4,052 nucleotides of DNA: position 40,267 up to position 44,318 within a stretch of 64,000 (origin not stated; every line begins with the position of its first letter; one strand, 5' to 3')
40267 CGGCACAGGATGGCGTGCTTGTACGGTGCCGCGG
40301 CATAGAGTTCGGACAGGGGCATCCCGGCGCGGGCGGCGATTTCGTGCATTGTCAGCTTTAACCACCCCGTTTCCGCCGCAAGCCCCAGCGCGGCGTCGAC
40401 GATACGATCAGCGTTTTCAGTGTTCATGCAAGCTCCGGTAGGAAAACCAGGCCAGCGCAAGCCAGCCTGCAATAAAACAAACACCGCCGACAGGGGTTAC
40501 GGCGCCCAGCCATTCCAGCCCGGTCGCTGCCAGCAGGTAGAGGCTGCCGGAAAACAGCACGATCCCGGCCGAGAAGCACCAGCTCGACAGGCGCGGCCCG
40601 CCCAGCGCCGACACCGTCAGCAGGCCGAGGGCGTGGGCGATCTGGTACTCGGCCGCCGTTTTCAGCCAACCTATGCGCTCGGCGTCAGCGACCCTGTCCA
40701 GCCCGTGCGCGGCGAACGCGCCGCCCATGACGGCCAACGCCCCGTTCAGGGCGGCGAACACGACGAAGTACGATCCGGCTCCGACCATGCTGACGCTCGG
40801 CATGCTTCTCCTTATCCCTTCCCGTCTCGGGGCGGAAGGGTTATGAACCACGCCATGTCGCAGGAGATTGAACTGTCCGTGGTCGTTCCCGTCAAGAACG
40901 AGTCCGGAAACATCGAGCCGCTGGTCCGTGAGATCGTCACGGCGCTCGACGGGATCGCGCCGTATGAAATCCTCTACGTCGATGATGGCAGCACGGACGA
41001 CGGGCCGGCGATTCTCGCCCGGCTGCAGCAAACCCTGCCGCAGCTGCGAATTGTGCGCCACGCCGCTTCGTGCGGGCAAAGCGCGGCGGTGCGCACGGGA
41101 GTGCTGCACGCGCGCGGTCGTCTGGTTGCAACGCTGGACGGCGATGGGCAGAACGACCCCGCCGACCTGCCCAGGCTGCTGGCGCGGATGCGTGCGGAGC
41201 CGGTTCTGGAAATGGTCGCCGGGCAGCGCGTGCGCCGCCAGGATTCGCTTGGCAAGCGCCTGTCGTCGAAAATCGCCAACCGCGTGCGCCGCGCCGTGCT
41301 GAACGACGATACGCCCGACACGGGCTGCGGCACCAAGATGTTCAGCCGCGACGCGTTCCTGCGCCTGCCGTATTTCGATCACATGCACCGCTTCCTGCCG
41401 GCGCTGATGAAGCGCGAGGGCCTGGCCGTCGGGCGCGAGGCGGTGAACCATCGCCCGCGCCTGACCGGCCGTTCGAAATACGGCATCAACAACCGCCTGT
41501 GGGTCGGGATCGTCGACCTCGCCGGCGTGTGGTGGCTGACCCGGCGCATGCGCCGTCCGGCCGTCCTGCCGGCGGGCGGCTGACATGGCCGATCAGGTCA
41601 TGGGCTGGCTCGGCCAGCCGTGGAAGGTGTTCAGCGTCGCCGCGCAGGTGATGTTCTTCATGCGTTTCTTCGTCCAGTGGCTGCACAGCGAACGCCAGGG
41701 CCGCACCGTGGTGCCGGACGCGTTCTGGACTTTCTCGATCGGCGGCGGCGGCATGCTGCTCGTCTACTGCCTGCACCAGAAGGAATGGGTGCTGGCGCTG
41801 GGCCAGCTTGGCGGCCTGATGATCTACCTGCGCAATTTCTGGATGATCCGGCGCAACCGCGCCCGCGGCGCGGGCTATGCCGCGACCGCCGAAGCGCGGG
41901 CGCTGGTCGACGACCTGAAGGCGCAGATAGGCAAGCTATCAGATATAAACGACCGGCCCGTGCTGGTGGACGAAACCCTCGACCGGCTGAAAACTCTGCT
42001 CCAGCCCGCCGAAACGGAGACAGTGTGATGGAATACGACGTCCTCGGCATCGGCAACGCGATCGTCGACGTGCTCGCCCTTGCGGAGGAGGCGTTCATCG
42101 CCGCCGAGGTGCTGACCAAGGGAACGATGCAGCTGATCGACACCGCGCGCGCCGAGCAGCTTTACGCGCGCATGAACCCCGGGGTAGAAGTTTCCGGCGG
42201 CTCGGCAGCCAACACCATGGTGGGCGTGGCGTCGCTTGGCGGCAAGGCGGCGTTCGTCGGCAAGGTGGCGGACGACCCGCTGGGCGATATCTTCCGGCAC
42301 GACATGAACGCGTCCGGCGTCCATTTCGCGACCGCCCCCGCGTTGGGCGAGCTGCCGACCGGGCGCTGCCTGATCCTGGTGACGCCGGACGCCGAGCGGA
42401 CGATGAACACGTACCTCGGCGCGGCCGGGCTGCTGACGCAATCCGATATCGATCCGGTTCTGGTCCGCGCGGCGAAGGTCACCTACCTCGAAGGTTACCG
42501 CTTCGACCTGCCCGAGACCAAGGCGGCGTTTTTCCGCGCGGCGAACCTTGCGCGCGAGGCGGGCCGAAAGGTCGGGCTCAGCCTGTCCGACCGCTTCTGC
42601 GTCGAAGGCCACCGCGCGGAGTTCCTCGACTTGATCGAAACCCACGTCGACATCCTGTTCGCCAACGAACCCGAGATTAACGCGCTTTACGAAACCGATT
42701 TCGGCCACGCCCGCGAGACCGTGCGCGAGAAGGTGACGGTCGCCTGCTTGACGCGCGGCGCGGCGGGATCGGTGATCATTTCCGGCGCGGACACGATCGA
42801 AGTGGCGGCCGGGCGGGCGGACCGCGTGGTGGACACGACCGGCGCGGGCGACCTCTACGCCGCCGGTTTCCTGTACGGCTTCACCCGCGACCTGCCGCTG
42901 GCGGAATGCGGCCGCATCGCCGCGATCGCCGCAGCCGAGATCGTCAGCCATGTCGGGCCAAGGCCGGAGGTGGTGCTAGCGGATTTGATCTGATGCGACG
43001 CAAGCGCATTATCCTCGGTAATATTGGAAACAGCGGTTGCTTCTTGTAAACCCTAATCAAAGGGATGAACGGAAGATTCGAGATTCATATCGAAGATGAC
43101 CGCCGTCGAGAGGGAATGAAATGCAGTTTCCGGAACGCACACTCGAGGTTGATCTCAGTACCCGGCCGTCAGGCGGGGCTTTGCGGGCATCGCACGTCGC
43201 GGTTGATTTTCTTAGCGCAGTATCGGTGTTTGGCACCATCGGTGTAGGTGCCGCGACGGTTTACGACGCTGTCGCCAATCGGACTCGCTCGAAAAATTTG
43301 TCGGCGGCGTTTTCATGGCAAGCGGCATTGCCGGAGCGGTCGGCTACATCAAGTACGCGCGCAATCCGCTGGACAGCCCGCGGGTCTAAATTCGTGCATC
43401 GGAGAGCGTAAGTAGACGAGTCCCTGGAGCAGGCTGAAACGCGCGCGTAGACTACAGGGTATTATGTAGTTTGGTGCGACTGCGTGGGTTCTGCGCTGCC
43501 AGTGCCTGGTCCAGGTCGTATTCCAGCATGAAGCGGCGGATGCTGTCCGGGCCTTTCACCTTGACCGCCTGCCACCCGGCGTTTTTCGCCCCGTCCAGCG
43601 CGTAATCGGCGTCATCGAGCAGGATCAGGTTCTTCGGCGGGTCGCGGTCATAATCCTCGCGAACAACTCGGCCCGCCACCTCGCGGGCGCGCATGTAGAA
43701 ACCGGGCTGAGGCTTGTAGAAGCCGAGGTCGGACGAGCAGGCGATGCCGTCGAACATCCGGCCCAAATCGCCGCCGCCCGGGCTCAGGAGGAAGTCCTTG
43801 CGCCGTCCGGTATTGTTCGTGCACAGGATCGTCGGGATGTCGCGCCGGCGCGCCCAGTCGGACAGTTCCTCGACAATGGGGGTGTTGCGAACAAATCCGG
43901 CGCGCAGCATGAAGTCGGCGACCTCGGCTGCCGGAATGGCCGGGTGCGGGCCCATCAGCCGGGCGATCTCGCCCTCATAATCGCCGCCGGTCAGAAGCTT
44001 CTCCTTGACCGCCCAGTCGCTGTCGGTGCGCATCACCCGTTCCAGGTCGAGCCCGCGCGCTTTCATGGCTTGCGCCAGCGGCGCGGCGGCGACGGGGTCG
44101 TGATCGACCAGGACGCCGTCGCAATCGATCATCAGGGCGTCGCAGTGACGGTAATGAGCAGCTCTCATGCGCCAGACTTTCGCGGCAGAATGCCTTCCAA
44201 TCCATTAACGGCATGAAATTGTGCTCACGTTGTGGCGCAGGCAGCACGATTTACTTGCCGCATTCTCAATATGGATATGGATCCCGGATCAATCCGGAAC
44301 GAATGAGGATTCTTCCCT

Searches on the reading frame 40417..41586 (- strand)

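Call 84: search_protein_families(library=pfam, proteins=[window:40417-41586:-], max_evalue=0.001)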
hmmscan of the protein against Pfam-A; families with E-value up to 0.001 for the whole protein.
window:40417-41586:- (389 aa): 1 family
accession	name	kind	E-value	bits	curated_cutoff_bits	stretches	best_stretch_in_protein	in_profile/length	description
PF04241.20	DUF423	-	1.7e-24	86.3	25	1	289-368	2-86/86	Protein of unknown function (DUF423)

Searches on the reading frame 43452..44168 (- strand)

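Call 3: search_protein_families(library=pfam, proteins=[window:43452-44168:-], max_evalue=1)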
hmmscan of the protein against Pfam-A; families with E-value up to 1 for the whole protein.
window:43452-44168:- (238 aa): 5 families
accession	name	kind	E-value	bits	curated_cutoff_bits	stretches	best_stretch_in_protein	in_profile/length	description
PF00702.32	Hydrolase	-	1.2e-08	36.1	26.4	1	10-198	2-191/191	haloacid dehalogenase-like hydrolase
PF13344.12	Hydrolase_6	-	0.00091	19.7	27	1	98-125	18-45/101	Haloacid dehalogenase-like hydrolase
PF12710.13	HAD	-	0.059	14.2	27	1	15-119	4-110/189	haloacid dehalogenase-like hydrolase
PF13419.12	HAD_2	-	0.09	13.3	23.8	0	135-202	118-176/178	Haloacid dehalogenase-like hydrolase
PF13242.12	Hydrolase_like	-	0.13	12.6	22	1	152-205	4-49/75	HAD-hyrolase-like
